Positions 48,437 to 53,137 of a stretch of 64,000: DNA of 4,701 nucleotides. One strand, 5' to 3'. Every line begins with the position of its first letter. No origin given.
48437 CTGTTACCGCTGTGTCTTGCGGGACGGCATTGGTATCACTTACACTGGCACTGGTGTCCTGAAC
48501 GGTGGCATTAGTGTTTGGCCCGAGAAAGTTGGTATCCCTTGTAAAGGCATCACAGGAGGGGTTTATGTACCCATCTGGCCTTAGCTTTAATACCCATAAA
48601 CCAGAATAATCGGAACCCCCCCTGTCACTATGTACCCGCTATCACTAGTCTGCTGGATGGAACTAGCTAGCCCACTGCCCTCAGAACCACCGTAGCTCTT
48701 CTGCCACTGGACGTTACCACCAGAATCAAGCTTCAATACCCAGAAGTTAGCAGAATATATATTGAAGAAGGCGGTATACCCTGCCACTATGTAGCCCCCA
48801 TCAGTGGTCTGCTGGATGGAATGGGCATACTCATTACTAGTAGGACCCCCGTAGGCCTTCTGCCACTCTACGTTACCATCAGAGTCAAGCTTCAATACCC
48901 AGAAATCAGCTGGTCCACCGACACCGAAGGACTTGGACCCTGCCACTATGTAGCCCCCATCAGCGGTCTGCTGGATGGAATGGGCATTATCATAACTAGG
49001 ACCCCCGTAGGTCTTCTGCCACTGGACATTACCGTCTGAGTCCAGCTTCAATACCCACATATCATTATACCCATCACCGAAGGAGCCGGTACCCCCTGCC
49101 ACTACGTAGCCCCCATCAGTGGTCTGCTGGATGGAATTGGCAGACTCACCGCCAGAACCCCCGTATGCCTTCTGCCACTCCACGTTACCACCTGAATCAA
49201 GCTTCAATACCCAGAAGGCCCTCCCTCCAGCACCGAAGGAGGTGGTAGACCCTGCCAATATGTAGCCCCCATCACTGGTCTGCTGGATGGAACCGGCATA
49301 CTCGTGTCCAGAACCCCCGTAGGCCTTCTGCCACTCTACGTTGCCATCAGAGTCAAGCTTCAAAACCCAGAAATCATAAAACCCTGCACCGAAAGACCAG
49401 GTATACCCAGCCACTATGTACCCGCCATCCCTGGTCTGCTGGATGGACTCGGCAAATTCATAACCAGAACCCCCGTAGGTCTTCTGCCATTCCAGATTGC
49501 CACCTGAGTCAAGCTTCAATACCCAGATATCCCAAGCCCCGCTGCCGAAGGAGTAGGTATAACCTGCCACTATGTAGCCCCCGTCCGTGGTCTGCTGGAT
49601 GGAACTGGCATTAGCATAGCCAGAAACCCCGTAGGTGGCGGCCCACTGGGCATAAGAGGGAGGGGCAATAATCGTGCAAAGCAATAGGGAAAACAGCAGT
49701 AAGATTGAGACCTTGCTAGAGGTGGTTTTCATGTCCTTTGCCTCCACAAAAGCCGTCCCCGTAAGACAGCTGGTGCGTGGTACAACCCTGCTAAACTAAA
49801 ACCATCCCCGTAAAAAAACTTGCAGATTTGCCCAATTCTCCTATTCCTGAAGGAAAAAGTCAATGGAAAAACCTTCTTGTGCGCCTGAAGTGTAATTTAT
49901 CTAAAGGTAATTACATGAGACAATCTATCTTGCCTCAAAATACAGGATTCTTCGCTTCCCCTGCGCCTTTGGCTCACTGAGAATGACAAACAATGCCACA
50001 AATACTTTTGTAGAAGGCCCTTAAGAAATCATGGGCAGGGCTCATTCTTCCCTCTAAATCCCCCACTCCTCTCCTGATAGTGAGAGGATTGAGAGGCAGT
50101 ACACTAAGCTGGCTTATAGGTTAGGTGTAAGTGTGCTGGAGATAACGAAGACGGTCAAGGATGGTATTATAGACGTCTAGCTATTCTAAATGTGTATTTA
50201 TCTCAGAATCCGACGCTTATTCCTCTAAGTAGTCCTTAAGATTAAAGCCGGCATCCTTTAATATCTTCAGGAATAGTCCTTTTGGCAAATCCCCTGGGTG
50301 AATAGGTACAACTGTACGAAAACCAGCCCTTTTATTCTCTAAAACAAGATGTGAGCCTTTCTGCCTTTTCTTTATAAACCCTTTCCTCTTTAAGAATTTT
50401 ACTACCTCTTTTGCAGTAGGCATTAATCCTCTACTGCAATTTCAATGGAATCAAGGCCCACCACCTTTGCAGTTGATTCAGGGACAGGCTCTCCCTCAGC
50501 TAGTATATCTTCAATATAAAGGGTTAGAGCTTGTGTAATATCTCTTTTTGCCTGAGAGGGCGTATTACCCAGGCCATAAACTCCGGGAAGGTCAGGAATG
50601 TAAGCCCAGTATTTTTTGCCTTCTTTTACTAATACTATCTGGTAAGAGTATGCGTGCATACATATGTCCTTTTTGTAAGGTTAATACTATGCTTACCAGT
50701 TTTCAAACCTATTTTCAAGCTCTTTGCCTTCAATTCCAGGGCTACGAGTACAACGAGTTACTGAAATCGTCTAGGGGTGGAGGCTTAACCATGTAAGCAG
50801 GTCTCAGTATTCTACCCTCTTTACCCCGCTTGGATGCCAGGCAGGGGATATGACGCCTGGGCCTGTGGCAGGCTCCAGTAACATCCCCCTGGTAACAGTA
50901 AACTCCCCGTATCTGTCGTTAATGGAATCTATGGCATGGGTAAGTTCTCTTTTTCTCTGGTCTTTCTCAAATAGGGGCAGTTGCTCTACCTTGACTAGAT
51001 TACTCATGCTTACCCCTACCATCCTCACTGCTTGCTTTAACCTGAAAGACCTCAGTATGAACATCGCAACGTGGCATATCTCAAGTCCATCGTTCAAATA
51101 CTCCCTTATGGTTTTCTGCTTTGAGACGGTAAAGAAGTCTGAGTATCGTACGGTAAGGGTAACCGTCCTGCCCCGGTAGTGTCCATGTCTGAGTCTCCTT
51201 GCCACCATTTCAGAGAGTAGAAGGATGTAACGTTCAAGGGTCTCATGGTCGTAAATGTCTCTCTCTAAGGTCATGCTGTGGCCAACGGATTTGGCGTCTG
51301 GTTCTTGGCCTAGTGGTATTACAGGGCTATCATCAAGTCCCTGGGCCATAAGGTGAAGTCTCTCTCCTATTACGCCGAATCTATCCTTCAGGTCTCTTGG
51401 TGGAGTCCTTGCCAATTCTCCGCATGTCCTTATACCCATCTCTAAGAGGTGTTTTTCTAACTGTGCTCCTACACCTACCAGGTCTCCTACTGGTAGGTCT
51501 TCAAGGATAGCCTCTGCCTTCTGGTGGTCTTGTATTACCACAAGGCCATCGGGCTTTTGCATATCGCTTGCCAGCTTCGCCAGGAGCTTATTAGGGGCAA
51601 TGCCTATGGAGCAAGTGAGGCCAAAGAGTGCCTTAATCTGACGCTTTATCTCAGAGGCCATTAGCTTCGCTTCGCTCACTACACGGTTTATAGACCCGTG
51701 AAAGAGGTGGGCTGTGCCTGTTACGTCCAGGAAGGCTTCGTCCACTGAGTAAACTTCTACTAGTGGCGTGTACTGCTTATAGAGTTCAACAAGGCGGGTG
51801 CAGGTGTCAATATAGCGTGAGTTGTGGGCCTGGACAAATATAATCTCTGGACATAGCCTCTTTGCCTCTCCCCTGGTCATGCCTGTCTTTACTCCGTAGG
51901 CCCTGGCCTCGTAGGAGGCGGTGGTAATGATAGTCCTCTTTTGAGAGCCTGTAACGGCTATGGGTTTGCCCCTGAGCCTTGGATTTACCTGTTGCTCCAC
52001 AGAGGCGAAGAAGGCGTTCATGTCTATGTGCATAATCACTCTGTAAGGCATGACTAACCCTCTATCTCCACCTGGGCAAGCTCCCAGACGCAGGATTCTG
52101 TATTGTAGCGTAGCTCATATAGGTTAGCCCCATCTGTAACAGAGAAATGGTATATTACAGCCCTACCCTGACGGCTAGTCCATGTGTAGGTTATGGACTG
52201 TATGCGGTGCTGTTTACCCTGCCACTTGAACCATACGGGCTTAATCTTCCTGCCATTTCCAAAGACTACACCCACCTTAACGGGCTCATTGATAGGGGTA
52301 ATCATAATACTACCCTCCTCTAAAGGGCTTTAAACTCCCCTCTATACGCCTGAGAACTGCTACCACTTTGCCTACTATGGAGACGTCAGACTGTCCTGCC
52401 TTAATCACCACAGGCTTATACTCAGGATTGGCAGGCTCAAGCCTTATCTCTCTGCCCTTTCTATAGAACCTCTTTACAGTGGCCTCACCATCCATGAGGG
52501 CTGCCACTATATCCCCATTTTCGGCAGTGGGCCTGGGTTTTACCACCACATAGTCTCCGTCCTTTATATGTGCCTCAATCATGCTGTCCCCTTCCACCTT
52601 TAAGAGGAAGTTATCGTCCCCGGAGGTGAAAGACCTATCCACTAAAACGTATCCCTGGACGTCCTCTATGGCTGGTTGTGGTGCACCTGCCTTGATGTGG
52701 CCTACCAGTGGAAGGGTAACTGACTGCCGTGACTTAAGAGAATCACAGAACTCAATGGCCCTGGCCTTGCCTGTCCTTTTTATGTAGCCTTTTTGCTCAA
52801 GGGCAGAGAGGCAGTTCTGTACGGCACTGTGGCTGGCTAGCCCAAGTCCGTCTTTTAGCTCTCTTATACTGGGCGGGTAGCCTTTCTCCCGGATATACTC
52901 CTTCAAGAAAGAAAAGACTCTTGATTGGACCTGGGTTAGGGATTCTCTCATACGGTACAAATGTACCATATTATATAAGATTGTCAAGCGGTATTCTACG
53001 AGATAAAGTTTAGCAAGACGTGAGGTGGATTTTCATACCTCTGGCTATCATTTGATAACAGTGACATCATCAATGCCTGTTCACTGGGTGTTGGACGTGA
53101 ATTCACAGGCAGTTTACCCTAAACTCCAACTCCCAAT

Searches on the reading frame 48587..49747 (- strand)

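Call 33: search_protein_families(library=pfam, proteins=[window:48587-49747:-], max_evalue=0.001)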
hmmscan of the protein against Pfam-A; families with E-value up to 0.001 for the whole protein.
window:48587-49747:- (386 aa): 4 families
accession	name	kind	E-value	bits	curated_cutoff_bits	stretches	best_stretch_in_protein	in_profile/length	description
PF17164.10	DUF5122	-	2.9e-12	47.1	27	0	107-137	3-32/36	Domain of unknown function (DUF5122) beta-propeller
PF24005.1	DUF7320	-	3.4e-06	27.4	27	0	281-300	57-76/78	Domain of unknown function (DUF7320)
PF24084.1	DUF7369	-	5.7e-06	26.4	27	0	229-243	13-28/61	Domain of unknown function (DUF7369)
PF18195.6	GatD_N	-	0.00034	20.4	25.7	0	335-346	31-42/54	GatD N-terminal domain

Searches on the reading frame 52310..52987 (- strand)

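Call 33: search_protein_families(library=pfam, proteins=[window:52310-52987:-], max_evalue=0.001)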
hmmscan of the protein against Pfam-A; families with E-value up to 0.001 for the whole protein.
window:52310-52987:- (225 aa): 3 families
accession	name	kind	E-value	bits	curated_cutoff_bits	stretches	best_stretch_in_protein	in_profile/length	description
PF00717.28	Peptidase_S24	-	2.4e-35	121.2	23.3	1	93-209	1-116/116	Peptidase S24-like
PF01726.22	LexA_DNA_bind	-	2.1e-20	72.7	23.7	1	15-77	2-65/65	LexA DNA binding domain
PF12802.13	MarR_2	-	0.00042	20.8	27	0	34-72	17-53/61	MarR family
